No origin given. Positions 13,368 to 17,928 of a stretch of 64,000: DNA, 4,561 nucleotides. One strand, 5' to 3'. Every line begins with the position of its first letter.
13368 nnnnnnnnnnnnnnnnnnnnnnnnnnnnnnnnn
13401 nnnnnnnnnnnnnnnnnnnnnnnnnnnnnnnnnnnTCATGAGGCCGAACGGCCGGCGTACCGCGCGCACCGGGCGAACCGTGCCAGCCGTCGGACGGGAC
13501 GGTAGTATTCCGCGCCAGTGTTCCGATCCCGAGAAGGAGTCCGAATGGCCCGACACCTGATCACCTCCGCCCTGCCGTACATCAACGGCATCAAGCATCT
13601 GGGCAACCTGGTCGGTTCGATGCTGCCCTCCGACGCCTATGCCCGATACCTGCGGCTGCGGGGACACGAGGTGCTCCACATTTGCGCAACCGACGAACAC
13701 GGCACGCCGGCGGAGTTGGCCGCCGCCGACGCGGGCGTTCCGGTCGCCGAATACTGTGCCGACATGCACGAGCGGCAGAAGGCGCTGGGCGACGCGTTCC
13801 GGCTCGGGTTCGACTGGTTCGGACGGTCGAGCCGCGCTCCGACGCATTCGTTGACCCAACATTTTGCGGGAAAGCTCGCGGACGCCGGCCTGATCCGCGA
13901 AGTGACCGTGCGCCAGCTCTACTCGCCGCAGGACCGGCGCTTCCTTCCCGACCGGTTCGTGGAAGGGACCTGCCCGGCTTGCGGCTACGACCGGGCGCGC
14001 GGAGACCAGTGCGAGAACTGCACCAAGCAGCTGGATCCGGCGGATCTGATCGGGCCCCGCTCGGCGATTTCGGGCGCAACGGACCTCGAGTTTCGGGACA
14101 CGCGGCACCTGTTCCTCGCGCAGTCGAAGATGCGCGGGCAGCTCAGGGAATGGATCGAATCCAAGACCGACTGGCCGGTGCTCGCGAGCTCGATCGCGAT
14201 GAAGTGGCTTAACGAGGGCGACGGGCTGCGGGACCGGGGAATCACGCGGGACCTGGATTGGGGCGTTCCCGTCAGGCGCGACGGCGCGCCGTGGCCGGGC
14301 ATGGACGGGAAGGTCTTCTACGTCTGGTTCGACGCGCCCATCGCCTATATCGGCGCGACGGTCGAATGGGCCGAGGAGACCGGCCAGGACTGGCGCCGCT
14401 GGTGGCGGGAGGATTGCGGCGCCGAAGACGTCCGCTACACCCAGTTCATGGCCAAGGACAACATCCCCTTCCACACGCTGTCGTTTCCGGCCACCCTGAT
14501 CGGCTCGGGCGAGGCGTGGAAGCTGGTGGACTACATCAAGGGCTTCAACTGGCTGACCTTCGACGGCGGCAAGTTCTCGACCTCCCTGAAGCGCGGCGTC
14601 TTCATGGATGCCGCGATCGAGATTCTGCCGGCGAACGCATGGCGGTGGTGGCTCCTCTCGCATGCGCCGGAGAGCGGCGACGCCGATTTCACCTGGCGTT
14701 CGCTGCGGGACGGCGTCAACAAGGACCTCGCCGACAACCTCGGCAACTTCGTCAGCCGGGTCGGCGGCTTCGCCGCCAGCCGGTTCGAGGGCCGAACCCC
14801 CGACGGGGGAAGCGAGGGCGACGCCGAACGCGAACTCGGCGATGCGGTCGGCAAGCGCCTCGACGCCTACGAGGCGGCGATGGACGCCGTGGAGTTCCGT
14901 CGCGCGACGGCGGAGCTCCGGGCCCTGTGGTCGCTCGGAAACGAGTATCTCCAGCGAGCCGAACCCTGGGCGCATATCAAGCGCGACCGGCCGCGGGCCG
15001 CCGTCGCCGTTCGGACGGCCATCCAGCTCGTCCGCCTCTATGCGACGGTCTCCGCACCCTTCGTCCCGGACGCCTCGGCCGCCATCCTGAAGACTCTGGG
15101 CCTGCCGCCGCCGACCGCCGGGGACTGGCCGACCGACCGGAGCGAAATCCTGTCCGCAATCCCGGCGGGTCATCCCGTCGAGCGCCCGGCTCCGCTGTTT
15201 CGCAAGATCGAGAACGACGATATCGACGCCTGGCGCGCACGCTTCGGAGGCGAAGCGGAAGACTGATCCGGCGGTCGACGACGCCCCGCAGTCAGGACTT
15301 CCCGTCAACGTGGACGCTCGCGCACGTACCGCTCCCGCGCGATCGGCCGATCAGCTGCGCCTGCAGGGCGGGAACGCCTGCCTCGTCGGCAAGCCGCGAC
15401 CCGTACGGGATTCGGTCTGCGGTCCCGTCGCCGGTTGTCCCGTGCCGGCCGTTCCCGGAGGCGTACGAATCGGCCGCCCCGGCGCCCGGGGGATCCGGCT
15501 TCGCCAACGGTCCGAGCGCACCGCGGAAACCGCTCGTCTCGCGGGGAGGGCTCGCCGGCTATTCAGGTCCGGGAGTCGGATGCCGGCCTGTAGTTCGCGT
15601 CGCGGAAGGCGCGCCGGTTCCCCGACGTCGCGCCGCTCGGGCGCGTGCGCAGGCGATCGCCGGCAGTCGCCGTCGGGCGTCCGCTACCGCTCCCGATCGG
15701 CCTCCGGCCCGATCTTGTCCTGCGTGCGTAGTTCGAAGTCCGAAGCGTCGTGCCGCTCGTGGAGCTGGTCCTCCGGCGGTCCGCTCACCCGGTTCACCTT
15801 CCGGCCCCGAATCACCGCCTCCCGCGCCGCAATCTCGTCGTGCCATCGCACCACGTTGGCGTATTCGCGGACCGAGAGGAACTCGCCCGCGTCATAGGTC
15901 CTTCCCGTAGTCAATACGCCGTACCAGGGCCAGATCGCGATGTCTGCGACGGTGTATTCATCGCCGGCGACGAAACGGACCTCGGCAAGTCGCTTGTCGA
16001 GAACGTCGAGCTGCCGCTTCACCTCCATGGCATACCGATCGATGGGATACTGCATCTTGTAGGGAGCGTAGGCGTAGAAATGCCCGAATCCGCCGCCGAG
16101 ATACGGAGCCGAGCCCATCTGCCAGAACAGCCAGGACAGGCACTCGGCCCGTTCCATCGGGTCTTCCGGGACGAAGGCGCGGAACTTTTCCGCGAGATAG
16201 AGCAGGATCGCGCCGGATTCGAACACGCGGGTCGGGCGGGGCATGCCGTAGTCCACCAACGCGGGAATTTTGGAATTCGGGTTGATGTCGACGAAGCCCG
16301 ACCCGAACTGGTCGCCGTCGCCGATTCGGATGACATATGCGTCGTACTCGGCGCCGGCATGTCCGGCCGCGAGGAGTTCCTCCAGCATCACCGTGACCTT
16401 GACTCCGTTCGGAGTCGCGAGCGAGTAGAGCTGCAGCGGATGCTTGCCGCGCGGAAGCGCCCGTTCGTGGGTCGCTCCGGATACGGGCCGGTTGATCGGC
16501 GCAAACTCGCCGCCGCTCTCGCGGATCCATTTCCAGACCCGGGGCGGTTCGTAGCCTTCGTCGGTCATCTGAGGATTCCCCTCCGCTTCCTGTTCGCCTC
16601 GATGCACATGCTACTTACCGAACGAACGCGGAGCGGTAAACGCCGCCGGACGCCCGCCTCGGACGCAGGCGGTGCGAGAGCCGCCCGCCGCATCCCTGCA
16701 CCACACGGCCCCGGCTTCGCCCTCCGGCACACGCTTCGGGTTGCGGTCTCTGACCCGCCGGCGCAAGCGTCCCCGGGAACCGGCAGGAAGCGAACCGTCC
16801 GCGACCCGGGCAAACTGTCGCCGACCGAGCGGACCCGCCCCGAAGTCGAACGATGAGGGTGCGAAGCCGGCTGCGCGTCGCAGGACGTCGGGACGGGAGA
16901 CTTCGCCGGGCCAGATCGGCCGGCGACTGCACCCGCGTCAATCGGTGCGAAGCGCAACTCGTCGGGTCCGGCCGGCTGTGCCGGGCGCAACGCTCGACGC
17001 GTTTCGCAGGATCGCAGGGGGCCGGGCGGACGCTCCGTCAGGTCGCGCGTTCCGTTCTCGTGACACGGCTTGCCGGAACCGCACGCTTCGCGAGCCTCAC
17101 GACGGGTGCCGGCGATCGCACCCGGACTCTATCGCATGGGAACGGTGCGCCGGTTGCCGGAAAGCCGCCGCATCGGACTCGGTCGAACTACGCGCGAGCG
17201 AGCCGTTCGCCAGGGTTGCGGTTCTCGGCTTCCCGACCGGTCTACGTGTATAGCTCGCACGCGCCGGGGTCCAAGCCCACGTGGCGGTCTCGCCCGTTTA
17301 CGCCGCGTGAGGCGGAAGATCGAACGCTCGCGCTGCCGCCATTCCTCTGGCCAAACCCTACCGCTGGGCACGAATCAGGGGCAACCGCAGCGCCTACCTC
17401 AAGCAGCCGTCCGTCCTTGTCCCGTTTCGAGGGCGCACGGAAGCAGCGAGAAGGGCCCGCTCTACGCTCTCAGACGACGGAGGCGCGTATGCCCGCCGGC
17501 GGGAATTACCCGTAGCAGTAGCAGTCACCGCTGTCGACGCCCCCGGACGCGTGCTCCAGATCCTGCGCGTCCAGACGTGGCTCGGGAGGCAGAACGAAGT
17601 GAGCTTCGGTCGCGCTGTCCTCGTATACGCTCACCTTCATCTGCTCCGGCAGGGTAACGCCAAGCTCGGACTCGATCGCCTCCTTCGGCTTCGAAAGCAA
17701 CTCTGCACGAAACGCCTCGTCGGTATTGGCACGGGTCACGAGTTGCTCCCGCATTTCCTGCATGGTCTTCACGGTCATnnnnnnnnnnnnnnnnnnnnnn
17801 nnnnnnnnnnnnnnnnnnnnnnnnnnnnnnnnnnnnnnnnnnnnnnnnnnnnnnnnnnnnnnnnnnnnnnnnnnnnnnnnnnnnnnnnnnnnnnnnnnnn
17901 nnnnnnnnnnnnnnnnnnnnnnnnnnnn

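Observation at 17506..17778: Precursor with a 10-residue predicted core, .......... (Cys-Tyr-Cys-Tyr-Gly C-terminus)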

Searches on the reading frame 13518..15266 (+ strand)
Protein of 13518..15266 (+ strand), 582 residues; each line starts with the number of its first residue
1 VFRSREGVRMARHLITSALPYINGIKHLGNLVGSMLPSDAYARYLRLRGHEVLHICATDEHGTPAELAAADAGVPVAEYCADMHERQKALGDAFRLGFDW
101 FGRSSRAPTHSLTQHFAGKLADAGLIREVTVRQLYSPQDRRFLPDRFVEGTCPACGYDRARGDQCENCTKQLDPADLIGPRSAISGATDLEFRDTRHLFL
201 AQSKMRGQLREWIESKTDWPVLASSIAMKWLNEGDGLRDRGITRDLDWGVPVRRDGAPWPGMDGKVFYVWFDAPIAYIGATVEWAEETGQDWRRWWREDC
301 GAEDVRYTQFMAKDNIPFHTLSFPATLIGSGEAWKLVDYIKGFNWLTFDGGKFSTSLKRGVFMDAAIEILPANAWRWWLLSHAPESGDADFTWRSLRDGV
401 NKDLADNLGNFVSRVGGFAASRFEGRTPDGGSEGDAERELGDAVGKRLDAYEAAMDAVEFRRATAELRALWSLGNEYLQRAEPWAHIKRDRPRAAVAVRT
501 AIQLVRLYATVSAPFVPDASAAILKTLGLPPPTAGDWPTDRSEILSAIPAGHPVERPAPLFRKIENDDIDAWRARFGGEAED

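Call 10: search_protein_families(library=pfam, proteins=[window:13518-15266:+], max_evalue=0.01)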
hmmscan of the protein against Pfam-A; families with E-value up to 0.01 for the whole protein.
window:13518-15266:+ (582 aa): 3 families
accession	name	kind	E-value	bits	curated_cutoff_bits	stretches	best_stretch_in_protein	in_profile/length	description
PF09334.17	tRNA-synt_1g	-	5.5e-132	440.7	20.1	1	13-415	1-390/391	tRNA synthetases class I (M)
PF19303.5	Anticodon_3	-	2.3e-52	177.3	23.5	1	428-580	2-151/152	Anticodon binding domain of methionyl tRNA ligase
PF00133.28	tRNA-synt_1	-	1.1e-07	31.4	22.7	1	14-67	26-78/414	tRNA synthetases class I (I, L, M and V)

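Call 11: search_protein_families(library=ncbifam, proteins=[window:13518-15266:+], max_evalue=0.01)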
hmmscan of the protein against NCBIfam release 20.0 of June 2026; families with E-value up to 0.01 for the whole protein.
window:13518-15266:+ (582 aa): 14 families
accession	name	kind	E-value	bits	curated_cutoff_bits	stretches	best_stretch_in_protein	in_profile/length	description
NF001100.0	PRK00133.1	equivalog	3.7e-154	514.9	587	1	10-575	4-542/676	methionine--tRNA ligase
TIGR00398.1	metG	equivalog_domain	1.9e-128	429.5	336.35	1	14-564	2-529/530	methionine--tRNA ligase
NF008900.0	PRK12267.1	equivalog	7.6e-64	216.3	598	1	11-567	4-513/648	methionine--tRNA ligase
NF008863.0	PRK11893.2-5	equivalog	1.4e-29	103.1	551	1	12-528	6-485/531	methionine--tRNA ligase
NF008859.0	PRK11893.2-1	equivalog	1.4e-25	90.2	553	1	10-395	1-372/498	methionine--tRNA ligase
NF008860.0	PRK11893.2-2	equivalog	4e-24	85.5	761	2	310-524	331-544/583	methionine--tRNA ligase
NF008861.0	PRK11893.2-3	equivalog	2.3e-22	79.3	633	1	15-419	9-406/496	methionine--tRNA ligase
NF008957.0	PRK12300.1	subfamily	2e-12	46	677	1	3-65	24-85/946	leucine--tRNA ligase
NF009687.0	PRK13208.1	equivalog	4.3e-10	38.4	738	2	11-69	38-95/801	valine--tRNA ligase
TIGR00396.1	leuS_bact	equivalog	4.6e-09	35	548.4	1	10-157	28-179/843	leucine--tRNA ligase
TIGR00395.1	leuS_arch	equivalog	1.3e-07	30.1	648.5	1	12-65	26-78/938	leucine--tRNA ligase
TIGR00392.1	ileS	equivalog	1.6e-07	29.9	621.4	0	20-69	45-93/861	isoleucine--tRNA ligase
TIGR00422.1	valS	equivalog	0.0001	20.4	612.1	0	11-66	33-87/863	valine--tRNA ligase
NF000540.1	alt_ValS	exception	0.00029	18.9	900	0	15-67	37-88/827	valine--tRNA ligase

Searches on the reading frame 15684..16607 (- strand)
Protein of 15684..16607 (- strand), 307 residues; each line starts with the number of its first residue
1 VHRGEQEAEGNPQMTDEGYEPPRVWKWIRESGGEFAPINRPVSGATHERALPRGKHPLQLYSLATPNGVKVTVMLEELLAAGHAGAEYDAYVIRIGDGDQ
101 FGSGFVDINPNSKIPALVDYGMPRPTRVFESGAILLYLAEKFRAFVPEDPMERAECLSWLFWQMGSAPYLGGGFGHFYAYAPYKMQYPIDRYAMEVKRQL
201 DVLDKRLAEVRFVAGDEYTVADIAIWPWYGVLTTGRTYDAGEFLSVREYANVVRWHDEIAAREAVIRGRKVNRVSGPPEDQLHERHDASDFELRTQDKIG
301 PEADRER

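Call 10: search_protein_families(library=pfam, proteins=[window:15684-16607:-], max_evalue=0.01)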
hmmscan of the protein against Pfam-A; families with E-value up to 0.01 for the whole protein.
window:15684-16607:- (307 aa): 5 families
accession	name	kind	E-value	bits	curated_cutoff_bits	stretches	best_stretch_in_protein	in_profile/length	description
PF13410.11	GST_C_2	-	4.5e-09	36.7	24.9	1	189-257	4-68/69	Glutathione S-transferase, C-terminal domain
PF02798.26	GST_N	-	7.8e-08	33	20.9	1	67-140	13-76/76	Glutathione S-transferase, N-terminal domain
PF00043.30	GST_C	-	1.1e-07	32.5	20.7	1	194-263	29-93/93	Glutathione S-transferase, C-terminal domain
PF13409.12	GST_N_2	-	9.1e-07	29.8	25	1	79-140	10-69/70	Glutathione S-transferase, N-terminal domain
PF14497.11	GST_C_3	-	0.00041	20.9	21.6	1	195-265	30-97/104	Glutathione S-transferase, C-terminal domain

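Call 11: search_protein_families(library=ncbifam, proteins=[window:15684-16607:-], max_evalue=0.01)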
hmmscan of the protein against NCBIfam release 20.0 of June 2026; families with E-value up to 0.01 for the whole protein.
window:15684-16607:- (307 aa): 7 families
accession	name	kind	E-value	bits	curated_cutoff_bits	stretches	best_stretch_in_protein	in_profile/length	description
NF008731.0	PRK11752.1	equivalog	2.2e-151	503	325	1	14-298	1-285/287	glutathione-dependent disulfide-bond oxidoreductase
NF010579.0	PRK13972.1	equivalog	1.1e-43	149.3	332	1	59-265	3-199/215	GSH-dependent disulfide bond oxidoreductase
TIGR01262.1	maiA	equivalog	1.9e-07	30.9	171.05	1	87-156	24-93/211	maleylacetoacetate isomerase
NF007831.0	PRK10542.1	equivalog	3.5e-07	30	198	1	102-266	40-192/201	glutathione transferase GstA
NF050814.1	FtsZBindFzlA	equivalog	1.3e-06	28.3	300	1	103-160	42-101/228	FtsZ-binding protein FzlA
NF007682.0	PRK10357.1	equivalog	0.0043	16.6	181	0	189-235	123-168/202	glutathione S-transferase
NF007016.1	PRK09481.1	equivalog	0.0082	15.6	314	0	94-154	39-97/209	stringent starvation protein SspA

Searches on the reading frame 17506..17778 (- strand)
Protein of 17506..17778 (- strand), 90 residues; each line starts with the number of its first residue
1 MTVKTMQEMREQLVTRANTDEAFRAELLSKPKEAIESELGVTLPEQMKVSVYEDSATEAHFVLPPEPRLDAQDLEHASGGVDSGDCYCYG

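Call 10: search_protein_families(library=pfam, proteins=[window:17506-17778:-], max_evalue=0.01)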
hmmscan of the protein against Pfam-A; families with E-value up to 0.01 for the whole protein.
window:17506-17778:- (90 aa): 3 families
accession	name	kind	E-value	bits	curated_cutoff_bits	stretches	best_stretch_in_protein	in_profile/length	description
PF02979.21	NHase_alpha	-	2.7e-08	33.8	27.2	1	20-68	114-161/184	Nitrile hydratase, alpha chain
PF14407.11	Frankia_peptide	-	0.0016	19.1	48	1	11-38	3-30/63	Ribosomally synthesized peptide prototyped by Frankia Franean1_4349.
PF19398.4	DurB-like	-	0.0051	17.5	26.6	1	10-33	3-26/81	Lantibiotic duramycin B-like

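Call 11: search_protein_families(library=ncbifam, proteins=[window:17506-17778:-], max_evalue=0.01)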
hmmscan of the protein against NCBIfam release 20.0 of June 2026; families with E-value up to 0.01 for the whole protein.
window:17506-17778:- (90 aa): 5 families
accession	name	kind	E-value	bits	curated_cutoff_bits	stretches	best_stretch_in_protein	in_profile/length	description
TIGR03793.1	leader_NHLP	domain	2.5e-20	72.1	50.9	1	5-80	1-77/77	NHLP leader peptide family RiPP precursor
TIGR01323.1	nitrile_alph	equivalog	1.6e-07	31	249.85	1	20-68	114-161/189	nitrile hydratase subunit alpha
NF038399.1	NH_RiPP_Os17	domain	3.6e-07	30.2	40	1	11-43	4-35/63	Os1348 family NHLP clan protein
TIGR03795.1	RNP_Burkhold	subfamily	0.00019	21.7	41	1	16-61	23-68/114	BMA_0021/BMA_0022 family TOMM bacteriocin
TIGR04509.1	mod_pep_NH_fam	subfamily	0.0014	18.6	34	1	11-41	8-37/87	NHLP-related RiPP peptide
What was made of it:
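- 17506..17778 (-): NHLP-leader RiPP precursor. It is 90 aa from ATG 17778, or more likely 88 aa from GTG 17772. The stop codon is at 17506-17508. TIGR03793 scores 72.1 bits against a cut-off of 50.9 (call 11).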

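Call 14: find_homologous_proteins(query=window:17506-17778:-, max_evalue=0.001)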
Query window:17506-17778:- (90 aa): 1 proteins with E <= 0.001 among 2 candidates.
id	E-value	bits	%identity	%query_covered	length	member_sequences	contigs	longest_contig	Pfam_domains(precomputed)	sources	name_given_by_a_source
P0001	7.8e-51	187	99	98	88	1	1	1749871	PF02979.22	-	-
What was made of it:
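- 17506..17778 (-): The database gene call is 88 aa (call 14).
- Tried and rejected: It found only the precursor itself (call 14).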

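Call 16: find_encoding_contigs(protein=P0001, flank=10000, max_places=6)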
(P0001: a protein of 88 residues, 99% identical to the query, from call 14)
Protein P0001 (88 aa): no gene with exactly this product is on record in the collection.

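Call 27: search_protein_representatives(protein=window:17506-17778:-)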
Query: 90 residues. Proteins with E-value up to 0.001 (for the whole library): 2549; up to 1e-10: 212; up to 1e-30: 0. The best 150 are listed.
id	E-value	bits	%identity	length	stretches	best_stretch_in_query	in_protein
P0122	7.6e-28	112.1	48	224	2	9-78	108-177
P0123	2.3e-27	110.5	33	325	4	13-79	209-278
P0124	1.2e-22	95.6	32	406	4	11-76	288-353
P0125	2.0e-21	91.7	31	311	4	4-69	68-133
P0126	8.9e-21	89.6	38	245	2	6-80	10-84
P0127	9.5e-21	89.5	50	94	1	3-86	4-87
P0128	4.6e-20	87.3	40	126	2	11-69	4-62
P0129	7.0e-20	86.7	42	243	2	2-71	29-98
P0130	1.4e-19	85.7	35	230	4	15-70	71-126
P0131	8.5e-19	83.3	41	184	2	5-76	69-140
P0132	1.9e-18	82.2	40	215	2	6-65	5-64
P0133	3.3e-18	81.4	37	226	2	9-75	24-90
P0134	4.0e-18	81.1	35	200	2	10-86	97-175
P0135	6.3e-18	80.5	40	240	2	2-68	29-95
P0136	7.2e-18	80.3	42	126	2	11-67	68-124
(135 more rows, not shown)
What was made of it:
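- Tried and rejected: The full HMMER search of representatives was needed to find relatives (call 27).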

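Call 46: find_related_loci(query=A5, collection=genome_contigs, flank=10000)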
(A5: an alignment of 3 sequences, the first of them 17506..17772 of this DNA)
Query A5 (88 aa) in genome_contigs; peptide patterns used: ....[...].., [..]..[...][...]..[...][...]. (x = any residue, [..] = any of these).
332 stretches matched a pattern; 4 encode a relative of the query (tblastn E <= 1e-3); 4 distinct loci.
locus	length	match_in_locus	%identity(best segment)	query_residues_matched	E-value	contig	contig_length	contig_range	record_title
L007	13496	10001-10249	49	1-87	3e-27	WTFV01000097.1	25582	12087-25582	MAG: Acidobacteria bacterium isolate CO36386bin_12 NODE_1001_length_25582_cov_22.995142, whole genome shotgun sequence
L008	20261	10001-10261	45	1-84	1e-20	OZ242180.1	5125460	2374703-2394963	MAG: Candidatus Latescibacterota bacterium isolate 7123bf0d-be33-4206-a55c-e1281b3fc930 genome assembly, chromosome: 1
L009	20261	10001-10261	45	1-84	1e-20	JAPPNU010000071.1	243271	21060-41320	MAG: Gemmatimonadota bacterium isolate RHO3_bin_7 NODE_73_length_243271_cov_41.867661, whole genome shotgun sequence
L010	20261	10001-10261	44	1-84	2e-20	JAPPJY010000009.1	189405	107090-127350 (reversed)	MAG: Gemmatimonadota bacterium isolate RHO2_bin_5 NODE_95_length_189405_cov_33.423142, whole genome shotgun sequence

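Call 67: search_protein_families(library=pfam, proteins=[L009:50-2740:+, L009:3362-4648:+, L009:10425-11624:+, L009:12025-13194:+, L009:13304-14689:+, L009:14713-15375:+, L009:15372-16145:+, L007:11250-13391:-], max_evalue=0.01)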
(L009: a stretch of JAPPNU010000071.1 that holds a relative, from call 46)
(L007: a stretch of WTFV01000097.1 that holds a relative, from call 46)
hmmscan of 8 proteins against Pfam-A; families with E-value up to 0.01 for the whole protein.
L009:50-2740:+ (896 aa): 1 family
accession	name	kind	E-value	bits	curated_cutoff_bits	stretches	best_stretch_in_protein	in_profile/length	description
PF07715.20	Plug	-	9.1e-14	52.3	23.9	1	21-88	45-107/107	TonB-dependent Receptor Plug Domain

L009:3362-4648:+ (428 aa): 3 families
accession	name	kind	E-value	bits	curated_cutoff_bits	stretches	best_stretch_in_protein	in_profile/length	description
PF13437.12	HlyD_3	-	5.6e-11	43.6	22.2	1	261-345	1-82/106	HlyD family secretion protein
PF16576.10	HlyD_D23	-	4.6e-08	33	30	1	203-329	55-177/214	Barrel-sandwich domain of CusB or HlyD membrane-fusion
PF00364.28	Biotin_lipoyl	-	5.7e-05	23.3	22.1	0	260-289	43-72/73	Biotin-requiring enzyme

L009:10425-11624:+ (399 aa): 0 families

L009:12025-13194:+ (389 aa): 3 families
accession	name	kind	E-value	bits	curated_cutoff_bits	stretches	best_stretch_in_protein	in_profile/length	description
PF22814.2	WelO5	-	6.8e-21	75.4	27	1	134-389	14-277/277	Carrier-protein-independent halogenase WelO5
PF07883.17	Cupin_2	-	0.0021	18.2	27.2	1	334-375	31-70/70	Cupin domain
PF13759.12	2OG-FeII_Oxy_5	-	0.0088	16.9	27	0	324-373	50-99/101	Putative 2OG-Fe(II) oxygenase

L009:13304-14689:+ (461 aa): 1 family
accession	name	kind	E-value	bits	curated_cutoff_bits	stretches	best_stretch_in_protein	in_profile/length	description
PF07221.17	GlcNAc_2-epim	-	1.7e-05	24.7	23.4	1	292-437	207-336/347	N-acylglucosamine 2-epimerase (GlcNAc 2-epimerase)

L009:14713-15375:+ (220 aa): 8 families
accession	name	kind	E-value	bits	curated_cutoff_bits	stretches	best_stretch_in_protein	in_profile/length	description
PF00005.33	ABC_tran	-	1.8e-28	100.3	25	1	20-166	2-137/137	ABC transporter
PF13304.12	AAA_21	-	2.5e-06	28.2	27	1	134-197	234-299/304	AAA domain, putative AbiEii toxin, Type IV TA system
PF13191.12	AAA_16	-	4.6e-05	24.4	32.6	1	28-184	21-160/167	AAA ATPase domain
PF13555.12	AAA_29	-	0.00079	19.6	27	1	19-46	12-39/61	P-loop containing region of AAA domain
PF20703.3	nSTAND1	-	0.0012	19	27.1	1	25-47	29-51/379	Novel STAND NTPase 1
PF02463.25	SMC_N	-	0.0013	18.6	40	0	29-46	24-41/220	RecF/RecN/SMC N terminal domain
PF13401.12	AAA_22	-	0.0036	18.1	27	0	29-138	5-96/130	AAA domain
PF02534.20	T4SS-DNA_transf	-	0.0052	16.1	20.1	1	15-80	28-94/468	Type IV secretory system Conjugative DNA transfer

L009:15372-16145:+ (257 aa): 1 family
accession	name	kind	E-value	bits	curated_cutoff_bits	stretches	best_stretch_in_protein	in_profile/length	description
PF03649.18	UPF0014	-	4.7e-91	304.9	22.6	1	9-249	2-242/242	Uncharacterised protein family (UPF0014)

L007:11250-13391:- (713 aa): 2 families
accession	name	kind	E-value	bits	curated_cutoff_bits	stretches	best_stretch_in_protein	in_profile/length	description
PF13454.12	NAD_binding_9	-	8.1e-05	23.1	21.8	1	146-198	102-154/155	FAD-NAD(P)-binding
PF07992.20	Pyr_redox_2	-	0.00016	21.7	26.1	1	71-239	2-143/291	Pyridine nucleotide-disulphide oxidoreductase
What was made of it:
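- L009 has a WelO5-like oxygenase and an (alpha/alpha)6 toroid protein (call 67).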

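Call 70: find_related_loci(query=A5, collection=metagenome_contigs, flank=10000)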
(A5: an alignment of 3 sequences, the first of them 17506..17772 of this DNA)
Query A5 (88 aa) in metagenome_contigs; peptide patterns used: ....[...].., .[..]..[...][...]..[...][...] (x = any residue, [..] = any of these).
570 stretches matched a pattern, but none encodes a relative of the query by tblastn (E <= 1e-3).
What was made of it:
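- Tried and rejected: A precursor-based scan of metagenome contigs also found none (call 70).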

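Call 106: search_protein_families(library=ncbifam, proteins=[L009:10001-10315:+, L007:9992-10261:+, L009:13304-14689:+], max_evalue=0.001)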
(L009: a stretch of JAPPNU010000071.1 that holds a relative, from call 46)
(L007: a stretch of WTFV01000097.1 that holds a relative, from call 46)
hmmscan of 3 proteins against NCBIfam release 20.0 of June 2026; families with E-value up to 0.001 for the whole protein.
L009:10001-10315:+ (104 aa): 4 families
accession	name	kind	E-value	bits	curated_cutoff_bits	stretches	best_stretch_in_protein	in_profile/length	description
TIGR03793.1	leader_NHLP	domain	3e-18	65.4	50.9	1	3-81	1-77/77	NHLP leader peptide family RiPP precursor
TIGR01323.1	nitrile_alph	equivalog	5.7e-09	35.8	249.85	1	18-79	114-175/189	nitrile hydratase subunit alpha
TIGR03887.1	thiocyan_alph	equivalog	9.4e-07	28.8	291.45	1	19-79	126-186/200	thiocyanate hydrolase subunit gamma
NF038399.1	NH_RiPP_Os17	domain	0.0003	20.8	40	0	9-34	4-29/63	Os1348 family NHLP clan protein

L007:9992-10261:+ (89 aa): 3 families
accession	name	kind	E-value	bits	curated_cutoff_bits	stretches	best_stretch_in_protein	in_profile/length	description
TIGR03793.1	leader_NHLP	domain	1.6e-18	66.3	50.9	1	7-81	2-77/77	NHLP leader peptide family RiPP precursor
TIGR01323.1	nitrile_alph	equivalog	3.2e-08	33.4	249.85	1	22-69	115-161/189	nitrile hydratase subunit alpha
TIGR03887.1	thiocyan_alph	equivalog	1.3e-05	25.1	291.45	1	23-69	127-172/200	thiocyanate hydrolase subunit gamma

L009:13304-14689:+ (461 aa): 0 families
